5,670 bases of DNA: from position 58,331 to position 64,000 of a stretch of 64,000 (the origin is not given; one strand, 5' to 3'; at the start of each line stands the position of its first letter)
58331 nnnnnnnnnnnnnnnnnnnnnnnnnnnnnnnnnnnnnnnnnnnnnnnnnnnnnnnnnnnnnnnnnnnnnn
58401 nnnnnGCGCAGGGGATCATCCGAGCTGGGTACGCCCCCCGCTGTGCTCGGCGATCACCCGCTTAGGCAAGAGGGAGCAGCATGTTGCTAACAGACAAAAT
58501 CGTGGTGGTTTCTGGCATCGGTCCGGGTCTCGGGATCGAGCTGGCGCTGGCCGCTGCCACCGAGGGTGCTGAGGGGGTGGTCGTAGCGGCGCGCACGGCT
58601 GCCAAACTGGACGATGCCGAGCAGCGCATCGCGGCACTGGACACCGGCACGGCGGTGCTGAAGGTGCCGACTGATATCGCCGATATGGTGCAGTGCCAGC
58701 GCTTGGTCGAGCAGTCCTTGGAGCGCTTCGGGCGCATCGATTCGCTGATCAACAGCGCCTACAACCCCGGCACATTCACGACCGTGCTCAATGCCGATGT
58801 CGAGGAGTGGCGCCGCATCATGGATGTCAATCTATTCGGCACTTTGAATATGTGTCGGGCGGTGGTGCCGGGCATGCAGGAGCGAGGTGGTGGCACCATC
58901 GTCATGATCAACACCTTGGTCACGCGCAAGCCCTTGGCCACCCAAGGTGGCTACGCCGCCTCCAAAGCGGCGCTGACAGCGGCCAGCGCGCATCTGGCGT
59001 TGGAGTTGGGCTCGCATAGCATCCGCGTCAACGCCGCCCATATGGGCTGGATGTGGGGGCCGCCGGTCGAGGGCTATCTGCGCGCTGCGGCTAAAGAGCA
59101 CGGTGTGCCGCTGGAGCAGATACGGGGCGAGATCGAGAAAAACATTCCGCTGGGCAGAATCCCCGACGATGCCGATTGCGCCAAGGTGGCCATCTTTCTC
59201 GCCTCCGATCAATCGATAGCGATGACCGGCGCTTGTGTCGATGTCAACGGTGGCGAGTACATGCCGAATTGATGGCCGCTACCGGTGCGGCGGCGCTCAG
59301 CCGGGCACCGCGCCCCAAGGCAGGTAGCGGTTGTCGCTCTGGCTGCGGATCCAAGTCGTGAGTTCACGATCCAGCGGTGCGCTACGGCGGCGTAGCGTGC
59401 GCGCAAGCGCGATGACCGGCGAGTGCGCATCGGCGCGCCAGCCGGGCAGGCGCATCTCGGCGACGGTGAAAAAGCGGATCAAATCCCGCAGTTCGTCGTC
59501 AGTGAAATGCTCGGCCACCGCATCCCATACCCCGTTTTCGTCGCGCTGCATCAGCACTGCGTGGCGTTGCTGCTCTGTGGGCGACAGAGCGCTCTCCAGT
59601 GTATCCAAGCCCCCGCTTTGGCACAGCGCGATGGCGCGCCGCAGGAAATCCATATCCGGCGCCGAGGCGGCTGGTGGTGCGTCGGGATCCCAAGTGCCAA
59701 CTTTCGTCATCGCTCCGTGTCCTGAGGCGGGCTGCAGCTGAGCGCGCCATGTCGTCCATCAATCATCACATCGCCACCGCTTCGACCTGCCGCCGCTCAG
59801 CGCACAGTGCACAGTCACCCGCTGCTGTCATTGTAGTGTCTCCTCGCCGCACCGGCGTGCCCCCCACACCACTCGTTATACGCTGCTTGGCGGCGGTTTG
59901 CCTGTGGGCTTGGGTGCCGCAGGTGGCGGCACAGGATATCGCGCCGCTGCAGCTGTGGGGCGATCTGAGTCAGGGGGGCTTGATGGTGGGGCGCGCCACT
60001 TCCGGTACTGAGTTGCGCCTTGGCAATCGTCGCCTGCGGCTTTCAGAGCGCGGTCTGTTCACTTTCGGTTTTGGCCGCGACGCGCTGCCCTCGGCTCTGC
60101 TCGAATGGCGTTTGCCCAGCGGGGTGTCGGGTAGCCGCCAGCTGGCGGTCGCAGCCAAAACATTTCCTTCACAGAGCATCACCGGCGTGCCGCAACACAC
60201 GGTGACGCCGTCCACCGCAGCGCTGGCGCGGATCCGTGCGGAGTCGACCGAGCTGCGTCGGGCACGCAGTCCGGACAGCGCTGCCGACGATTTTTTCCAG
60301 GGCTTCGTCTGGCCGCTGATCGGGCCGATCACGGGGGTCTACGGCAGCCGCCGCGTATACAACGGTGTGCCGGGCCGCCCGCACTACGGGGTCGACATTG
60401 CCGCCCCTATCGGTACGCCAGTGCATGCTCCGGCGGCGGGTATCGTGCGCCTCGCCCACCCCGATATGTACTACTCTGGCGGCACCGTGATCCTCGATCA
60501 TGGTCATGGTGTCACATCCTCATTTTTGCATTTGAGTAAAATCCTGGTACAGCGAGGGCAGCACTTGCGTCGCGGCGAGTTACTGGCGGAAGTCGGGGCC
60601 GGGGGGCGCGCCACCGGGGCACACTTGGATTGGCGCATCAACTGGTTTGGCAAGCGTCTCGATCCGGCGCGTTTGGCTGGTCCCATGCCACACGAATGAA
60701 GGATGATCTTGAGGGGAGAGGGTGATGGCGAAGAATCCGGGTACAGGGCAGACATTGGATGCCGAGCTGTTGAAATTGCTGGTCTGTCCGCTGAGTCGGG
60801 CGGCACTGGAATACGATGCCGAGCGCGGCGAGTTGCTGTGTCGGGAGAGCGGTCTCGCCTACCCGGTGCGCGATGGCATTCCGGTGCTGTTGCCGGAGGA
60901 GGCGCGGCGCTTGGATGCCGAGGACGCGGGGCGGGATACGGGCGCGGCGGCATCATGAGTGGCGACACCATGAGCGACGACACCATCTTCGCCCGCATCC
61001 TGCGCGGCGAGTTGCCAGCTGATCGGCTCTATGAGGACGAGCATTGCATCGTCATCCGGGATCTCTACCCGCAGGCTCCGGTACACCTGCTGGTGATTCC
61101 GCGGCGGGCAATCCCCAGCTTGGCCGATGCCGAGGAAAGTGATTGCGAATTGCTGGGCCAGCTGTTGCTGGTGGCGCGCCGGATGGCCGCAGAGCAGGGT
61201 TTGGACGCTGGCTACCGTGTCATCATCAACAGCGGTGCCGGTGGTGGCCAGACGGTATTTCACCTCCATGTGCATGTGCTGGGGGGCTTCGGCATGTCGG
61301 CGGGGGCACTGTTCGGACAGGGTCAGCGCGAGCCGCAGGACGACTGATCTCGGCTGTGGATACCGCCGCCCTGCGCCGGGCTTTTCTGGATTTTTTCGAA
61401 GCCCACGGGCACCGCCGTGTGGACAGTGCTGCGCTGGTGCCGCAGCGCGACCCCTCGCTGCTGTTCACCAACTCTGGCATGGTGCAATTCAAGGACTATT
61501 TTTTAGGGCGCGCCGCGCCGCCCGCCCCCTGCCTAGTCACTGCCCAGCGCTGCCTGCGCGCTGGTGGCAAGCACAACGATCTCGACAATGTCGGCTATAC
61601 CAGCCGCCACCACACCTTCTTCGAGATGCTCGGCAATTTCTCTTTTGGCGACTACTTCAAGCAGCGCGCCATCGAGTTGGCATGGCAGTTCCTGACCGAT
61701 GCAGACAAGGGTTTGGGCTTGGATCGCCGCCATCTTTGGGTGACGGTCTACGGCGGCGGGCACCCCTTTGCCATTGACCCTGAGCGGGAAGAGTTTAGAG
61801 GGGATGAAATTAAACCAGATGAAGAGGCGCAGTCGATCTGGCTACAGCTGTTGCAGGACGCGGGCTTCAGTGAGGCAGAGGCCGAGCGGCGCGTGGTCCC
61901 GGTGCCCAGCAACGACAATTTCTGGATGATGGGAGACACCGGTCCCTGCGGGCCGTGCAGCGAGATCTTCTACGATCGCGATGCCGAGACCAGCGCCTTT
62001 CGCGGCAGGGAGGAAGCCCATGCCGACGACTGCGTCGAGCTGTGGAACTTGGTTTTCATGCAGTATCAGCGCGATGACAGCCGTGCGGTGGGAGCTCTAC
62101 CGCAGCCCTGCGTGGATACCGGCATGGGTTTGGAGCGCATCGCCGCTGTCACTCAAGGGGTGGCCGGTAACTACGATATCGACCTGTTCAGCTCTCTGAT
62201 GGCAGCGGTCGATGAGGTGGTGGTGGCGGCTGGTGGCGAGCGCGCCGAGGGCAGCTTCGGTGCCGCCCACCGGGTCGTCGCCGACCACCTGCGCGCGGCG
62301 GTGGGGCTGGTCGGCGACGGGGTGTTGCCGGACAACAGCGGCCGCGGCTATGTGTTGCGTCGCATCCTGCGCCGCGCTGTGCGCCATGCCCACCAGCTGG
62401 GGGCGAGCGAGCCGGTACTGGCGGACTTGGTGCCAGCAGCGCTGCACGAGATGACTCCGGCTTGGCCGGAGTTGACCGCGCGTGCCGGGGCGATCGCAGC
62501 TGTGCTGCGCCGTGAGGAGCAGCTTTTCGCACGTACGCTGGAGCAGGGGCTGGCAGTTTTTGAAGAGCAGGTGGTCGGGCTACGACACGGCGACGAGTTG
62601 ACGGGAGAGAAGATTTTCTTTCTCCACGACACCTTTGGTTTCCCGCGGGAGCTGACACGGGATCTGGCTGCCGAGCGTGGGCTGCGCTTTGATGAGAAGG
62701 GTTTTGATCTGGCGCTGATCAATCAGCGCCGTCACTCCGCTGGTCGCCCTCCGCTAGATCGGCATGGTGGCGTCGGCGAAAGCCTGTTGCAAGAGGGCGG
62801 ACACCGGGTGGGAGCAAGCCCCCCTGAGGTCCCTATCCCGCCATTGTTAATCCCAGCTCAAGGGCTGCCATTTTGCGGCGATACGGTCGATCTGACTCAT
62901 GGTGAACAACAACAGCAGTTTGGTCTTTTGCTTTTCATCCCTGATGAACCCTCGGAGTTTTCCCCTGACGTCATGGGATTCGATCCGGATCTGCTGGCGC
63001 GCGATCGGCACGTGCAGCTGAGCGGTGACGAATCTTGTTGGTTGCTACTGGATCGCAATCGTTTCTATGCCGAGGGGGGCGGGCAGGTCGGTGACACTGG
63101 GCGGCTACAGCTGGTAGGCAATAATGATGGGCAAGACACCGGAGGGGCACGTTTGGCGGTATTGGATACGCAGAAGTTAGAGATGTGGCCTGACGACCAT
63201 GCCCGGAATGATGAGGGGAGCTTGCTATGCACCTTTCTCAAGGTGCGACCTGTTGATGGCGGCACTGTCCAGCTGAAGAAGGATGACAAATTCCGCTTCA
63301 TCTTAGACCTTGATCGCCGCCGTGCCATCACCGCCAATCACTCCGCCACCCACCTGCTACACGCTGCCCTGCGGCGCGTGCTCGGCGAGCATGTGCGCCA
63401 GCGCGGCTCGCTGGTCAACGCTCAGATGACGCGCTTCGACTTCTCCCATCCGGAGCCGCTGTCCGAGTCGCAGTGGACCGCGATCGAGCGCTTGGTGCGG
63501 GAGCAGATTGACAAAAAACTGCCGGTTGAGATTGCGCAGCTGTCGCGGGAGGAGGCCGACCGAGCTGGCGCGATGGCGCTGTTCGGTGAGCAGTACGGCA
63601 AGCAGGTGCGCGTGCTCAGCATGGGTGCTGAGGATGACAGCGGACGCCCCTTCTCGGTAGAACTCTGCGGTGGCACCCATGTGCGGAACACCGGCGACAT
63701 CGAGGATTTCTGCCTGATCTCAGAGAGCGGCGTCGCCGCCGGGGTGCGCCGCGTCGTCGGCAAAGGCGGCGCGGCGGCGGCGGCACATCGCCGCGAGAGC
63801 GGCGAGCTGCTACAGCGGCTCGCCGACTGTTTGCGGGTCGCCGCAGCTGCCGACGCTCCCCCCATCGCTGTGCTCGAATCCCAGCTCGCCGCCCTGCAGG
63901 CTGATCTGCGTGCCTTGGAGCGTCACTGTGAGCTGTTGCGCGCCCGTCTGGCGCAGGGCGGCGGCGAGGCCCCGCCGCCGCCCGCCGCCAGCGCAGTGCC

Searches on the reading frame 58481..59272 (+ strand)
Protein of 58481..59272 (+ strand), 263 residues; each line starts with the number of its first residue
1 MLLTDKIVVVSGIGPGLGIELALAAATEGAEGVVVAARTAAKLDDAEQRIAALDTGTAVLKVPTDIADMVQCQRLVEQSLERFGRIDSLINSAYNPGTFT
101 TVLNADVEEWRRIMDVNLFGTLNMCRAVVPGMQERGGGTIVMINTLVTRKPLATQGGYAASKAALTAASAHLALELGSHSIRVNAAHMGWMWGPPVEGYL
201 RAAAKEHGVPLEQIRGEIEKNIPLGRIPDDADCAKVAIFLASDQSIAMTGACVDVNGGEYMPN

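Call 54: search_protein_families(library=pfam, proteins=[window:58481-59272:+], max_evalue=0.001)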
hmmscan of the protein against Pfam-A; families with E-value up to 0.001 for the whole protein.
window:58481-59272:+ (263 aa): 4 families
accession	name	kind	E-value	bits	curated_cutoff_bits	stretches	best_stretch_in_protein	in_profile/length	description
PF13561.12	adh_short_C2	-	1.8e-44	152.5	27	1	15-258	6-234/236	Enoyl-(Acyl carrier protein) reductase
PF00106.31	adh_short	-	7.6e-41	140.2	26.6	1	6-190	1-181/195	short chain dehydrogenase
PF08659.16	KR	-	2.6e-12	47.5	22.6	1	9-183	4-173/180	KR domain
PF23441.1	SDR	-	1.4e-05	25.1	27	1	5-260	7-256/258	SDR-like rossmann domain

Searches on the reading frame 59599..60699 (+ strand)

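Call 54: search_protein_families(library=pfam, proteins=[window:59599-60699:+], max_evalue=0.001)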
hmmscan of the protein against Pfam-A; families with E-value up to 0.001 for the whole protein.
window:59599-60699:+ (366 aa): 1 family
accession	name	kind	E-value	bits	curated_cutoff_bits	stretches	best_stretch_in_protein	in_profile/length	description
PF01551.29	Peptidase_M23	-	1.7e-26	92.7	28.7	1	261-356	2-96/96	Peptidase family M23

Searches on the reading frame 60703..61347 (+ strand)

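Call 54: search_protein_families(library=pfam, proteins=[window:60703-61347:+], max_evalue=0.001)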
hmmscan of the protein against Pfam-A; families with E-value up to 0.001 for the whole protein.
window:60703-61347:+ (214 aa): 2 families
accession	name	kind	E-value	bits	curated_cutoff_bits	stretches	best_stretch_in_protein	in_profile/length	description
PF01230.28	HIT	-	5.4e-25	88.3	21.5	1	101-196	1-96/98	HIT domain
PF11969.13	DcpS_C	-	1.6e-23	83.8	24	1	94-194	2-101/114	Scavenger mRNA decapping enzyme C-term binding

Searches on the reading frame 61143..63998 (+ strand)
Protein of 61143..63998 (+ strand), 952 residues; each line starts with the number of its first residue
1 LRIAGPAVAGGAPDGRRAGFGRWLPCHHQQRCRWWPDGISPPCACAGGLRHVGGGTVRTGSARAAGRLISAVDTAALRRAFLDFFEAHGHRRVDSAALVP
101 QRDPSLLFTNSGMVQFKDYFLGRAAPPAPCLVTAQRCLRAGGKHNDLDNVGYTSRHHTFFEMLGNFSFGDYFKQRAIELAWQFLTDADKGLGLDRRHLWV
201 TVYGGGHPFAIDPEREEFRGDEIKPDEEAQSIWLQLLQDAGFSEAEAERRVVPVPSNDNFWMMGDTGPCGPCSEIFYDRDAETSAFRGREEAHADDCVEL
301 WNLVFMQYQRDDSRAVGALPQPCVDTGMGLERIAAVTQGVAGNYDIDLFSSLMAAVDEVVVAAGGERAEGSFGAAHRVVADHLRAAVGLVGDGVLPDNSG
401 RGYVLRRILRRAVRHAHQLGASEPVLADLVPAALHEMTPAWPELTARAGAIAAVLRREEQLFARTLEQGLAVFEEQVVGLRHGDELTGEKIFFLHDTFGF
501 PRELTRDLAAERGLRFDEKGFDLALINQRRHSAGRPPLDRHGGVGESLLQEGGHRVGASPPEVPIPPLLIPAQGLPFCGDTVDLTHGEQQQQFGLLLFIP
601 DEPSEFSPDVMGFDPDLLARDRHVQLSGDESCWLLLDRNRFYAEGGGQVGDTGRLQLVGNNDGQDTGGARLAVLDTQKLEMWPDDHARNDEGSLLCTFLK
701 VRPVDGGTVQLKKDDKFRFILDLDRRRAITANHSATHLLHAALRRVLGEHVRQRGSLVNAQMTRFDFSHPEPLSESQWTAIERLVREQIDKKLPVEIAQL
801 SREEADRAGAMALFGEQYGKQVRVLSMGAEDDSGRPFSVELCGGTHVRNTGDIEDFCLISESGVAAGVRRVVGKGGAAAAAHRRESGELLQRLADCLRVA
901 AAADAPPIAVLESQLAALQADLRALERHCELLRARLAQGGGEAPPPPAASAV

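Call 54: search_protein_families(library=pfam, proteins=[window:61143-63998:+], max_evalue=0.001)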
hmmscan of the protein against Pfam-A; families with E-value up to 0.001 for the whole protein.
window:61143-63998:+ (952 aa): 2 families
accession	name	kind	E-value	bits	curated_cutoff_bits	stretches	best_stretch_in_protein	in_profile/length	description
PF01411.24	tRNA-synt_2c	-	1.6e-160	535.7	30.3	2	77-532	2-428/552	tRNA synthetases class II (A)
PF07973.19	tRNA_SAD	-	3.5e-15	56.1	24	1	822-871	1-43/44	Threonyl and Alanyl tRNA synthetase second additional domain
